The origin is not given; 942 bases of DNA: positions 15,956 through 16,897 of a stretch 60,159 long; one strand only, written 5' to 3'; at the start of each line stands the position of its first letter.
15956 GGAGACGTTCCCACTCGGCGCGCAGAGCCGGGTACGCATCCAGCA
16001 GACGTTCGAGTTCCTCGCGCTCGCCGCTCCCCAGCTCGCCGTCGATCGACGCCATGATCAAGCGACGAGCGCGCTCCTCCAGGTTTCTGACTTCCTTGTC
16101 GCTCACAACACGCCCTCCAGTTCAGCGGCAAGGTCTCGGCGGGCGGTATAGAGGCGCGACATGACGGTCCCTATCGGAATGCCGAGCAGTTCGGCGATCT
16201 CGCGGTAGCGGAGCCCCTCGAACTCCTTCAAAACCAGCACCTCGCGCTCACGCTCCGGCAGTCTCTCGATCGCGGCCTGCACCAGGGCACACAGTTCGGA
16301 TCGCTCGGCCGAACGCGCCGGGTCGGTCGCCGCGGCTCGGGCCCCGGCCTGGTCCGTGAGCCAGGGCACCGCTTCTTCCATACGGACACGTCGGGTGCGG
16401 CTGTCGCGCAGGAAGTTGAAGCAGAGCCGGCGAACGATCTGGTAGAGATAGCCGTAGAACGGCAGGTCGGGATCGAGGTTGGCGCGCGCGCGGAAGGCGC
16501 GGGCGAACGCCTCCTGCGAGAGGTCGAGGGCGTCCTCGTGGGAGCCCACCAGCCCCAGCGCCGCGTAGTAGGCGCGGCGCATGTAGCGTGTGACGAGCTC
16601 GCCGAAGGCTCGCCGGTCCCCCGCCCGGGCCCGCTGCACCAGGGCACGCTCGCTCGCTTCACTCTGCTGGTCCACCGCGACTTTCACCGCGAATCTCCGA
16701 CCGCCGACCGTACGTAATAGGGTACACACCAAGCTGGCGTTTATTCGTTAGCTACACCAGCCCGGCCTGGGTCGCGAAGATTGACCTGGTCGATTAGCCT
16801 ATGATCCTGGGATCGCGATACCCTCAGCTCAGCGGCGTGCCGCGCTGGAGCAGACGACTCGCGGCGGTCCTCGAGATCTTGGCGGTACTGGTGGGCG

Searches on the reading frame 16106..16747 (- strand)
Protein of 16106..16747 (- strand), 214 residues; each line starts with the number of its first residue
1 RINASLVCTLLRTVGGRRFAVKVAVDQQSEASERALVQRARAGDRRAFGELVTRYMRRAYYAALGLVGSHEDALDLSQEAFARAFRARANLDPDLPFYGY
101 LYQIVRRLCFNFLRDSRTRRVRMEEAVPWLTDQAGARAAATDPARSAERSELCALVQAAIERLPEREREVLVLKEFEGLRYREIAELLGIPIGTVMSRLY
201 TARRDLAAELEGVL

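Call 10: search_protein_families(library=pfam, proteins=[window:16106-16747:-], max_evalue=0.00001)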
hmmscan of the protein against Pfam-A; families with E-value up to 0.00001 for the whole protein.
window:16106-16747:- (214 aa): 4 families
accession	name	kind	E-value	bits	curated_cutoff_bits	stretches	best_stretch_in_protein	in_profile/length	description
PF08281.18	Sigma70_r4_2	-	1.5e-18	66.6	25.7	1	155-206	3-54/54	Sigma-70, region 4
PF04542.20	Sigma70_r2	-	1.1e-15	57.6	24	1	51-117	1-69/71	Sigma-70 region 2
PF04545.22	Sigma70_r4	-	1.1e-10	41.3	24.1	1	159-206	1-48/50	Sigma-70, region 4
PF07638.17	Sigma70_ECF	-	9.6e-07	29.3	21.1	1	36-211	7-184/185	ECF sigma factor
